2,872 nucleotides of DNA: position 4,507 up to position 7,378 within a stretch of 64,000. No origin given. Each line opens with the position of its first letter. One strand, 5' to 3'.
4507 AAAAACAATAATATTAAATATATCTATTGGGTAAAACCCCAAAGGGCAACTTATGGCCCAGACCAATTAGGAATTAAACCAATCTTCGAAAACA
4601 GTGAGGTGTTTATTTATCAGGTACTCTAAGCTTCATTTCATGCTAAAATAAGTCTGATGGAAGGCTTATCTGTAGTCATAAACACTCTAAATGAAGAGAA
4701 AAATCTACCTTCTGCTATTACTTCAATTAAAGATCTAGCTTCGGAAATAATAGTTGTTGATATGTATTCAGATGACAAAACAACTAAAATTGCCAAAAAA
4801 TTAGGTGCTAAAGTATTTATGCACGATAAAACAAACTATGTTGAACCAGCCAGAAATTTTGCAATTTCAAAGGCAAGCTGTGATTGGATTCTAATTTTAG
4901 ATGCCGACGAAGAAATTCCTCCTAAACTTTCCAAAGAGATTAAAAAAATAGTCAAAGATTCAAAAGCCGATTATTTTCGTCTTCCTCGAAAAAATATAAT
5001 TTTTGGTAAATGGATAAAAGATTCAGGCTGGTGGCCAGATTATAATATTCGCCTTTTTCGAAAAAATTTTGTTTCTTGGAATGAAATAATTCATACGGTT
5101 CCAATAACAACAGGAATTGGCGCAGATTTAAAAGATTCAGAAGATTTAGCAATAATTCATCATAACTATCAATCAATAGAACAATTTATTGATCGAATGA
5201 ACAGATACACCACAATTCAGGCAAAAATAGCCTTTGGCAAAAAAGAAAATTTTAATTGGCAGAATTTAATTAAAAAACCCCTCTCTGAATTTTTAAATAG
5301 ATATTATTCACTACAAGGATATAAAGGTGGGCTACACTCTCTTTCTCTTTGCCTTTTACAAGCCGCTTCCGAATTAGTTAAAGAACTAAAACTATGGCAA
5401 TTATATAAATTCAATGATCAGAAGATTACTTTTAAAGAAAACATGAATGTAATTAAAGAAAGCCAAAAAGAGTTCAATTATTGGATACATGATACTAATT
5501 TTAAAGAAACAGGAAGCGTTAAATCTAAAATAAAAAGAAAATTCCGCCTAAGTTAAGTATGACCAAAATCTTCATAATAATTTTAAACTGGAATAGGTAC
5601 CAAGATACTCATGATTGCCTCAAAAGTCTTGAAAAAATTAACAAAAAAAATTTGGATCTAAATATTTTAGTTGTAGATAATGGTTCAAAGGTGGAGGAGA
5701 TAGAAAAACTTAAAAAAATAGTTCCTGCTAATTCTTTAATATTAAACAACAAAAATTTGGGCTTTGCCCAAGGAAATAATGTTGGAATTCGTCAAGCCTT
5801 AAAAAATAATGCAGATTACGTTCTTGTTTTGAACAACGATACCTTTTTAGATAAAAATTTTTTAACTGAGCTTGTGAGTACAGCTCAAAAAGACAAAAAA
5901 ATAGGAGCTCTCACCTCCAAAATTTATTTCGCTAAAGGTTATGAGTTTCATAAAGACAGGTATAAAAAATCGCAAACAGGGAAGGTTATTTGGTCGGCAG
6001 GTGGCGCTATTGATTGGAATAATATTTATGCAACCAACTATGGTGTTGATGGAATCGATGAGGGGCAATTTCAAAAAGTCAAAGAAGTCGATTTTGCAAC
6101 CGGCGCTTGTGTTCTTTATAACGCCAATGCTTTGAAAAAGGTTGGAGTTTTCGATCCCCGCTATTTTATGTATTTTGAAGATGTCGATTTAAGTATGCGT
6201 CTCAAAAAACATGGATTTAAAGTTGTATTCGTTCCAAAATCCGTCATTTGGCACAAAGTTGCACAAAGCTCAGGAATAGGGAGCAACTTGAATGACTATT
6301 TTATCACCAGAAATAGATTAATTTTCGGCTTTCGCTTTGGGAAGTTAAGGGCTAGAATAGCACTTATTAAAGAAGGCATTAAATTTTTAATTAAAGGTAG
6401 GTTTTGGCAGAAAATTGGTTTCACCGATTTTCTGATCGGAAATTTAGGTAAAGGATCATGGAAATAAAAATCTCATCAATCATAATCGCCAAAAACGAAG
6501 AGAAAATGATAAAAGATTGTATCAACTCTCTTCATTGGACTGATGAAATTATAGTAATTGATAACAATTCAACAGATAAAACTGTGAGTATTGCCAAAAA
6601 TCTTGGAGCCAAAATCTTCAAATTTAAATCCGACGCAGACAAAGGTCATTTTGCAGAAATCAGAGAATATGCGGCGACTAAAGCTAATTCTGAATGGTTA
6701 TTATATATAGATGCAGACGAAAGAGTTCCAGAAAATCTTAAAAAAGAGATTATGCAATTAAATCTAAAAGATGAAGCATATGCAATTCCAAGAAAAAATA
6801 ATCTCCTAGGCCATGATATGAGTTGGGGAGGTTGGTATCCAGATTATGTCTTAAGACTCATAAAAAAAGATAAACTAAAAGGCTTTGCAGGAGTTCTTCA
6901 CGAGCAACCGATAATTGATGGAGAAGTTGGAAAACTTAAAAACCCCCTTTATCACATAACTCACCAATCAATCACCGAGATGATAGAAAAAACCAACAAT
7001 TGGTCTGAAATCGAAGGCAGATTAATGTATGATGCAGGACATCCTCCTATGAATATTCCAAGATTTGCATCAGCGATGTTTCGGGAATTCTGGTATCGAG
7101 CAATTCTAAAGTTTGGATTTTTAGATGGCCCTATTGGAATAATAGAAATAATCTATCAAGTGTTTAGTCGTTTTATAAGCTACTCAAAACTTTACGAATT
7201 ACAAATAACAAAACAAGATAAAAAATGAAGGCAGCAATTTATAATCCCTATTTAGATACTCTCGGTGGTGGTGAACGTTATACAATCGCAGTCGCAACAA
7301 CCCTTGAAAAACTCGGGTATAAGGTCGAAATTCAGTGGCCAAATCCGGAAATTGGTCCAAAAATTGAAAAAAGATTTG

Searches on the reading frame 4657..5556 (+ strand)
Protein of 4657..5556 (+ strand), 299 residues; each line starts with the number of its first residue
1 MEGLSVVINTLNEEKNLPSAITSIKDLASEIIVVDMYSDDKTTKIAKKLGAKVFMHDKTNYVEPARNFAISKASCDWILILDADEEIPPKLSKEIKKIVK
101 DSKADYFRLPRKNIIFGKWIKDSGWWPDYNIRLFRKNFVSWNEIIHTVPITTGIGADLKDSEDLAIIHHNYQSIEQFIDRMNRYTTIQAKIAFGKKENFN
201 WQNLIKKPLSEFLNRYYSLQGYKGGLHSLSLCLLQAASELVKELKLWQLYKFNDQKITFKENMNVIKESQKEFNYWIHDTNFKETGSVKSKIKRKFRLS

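Call 7: search_protein_families(library=pfam, proteins=[window:4657-5556:+], max_evalue=0.001)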
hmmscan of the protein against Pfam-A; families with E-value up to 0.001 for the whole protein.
window:4657-5556:+ (299 aa): 3 families
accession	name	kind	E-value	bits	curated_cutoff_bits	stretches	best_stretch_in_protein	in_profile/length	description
PF00535.33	Glycos_transf_2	-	3.2e-22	79.7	23.3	1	5-135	1-143/168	Glycosyl transferase family 2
PF13704.12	Glyco_tranf_2_4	-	0.00014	22.8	27.5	1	12-85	2-82/98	Glycosyl transferase family 2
PF10111.15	Glyco_tranf_2_2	-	0.00045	20.2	27.3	1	6-98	2-105/276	Glycosyltransferase like family 2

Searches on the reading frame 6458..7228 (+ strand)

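Call 7: search_protein_families(library=pfam, proteins=[window:6458-7228:+], max_evalue=0.001)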
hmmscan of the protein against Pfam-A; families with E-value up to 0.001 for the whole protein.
window:6458-7228:+ (256 aa): 3 families
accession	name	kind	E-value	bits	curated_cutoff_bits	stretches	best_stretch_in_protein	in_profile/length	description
PF00535.33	Glycos_transf_2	-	1e-16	61.8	23.3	1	7-104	2-105/168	Glycosyl transferase family 2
PF13704.12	Glyco_tranf_2_4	-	6.7e-07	30.2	27.5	1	13-88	2-82/98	Glycosyl transferase family 2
PF10111.15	Glyco_tranf_2_2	-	0.00048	20.1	27.3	1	12-90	7-94/276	Glycosyltransferase like family 2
